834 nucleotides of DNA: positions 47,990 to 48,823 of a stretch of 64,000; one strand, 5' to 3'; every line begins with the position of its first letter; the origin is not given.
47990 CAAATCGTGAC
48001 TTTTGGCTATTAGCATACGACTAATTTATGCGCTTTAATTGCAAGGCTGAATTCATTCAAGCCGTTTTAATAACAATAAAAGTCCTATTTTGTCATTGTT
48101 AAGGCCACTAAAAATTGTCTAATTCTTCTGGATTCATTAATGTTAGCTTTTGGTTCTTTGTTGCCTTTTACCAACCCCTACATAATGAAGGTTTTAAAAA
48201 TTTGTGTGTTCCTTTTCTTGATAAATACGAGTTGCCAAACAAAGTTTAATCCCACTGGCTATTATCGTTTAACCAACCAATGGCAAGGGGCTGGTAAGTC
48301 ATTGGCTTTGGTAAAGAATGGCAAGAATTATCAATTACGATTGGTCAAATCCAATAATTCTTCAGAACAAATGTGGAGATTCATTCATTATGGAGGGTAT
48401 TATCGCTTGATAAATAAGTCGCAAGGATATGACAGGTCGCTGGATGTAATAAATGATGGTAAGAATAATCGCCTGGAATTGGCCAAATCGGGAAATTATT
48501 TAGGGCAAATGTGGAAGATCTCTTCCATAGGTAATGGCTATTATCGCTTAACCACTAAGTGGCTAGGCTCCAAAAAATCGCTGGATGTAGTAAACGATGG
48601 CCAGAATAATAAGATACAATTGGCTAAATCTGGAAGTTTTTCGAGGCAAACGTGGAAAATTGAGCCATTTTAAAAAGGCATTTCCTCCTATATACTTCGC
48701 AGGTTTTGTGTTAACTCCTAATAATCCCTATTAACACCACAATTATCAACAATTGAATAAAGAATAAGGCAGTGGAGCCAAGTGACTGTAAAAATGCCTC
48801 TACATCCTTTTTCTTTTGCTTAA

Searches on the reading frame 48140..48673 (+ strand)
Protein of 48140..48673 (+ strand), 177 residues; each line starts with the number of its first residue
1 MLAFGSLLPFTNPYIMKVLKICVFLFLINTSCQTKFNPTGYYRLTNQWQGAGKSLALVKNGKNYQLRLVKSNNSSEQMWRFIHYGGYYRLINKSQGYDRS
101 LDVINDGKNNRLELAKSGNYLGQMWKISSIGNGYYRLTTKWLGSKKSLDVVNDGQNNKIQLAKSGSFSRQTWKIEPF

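Call 77: search_protein_families(library=pfam, proteins=[window:48140-48673:+], max_evalue=0.00001)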
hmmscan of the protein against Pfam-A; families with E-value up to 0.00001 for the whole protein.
window:48140-48673:+ (177 aa): 1 family
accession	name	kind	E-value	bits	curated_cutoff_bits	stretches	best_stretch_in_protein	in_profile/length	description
PF14200.12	RicinB_lectin_2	-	1e-10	42.6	25.6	0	38-110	11-82/89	Ricin-type beta-trefoil lectin domain-like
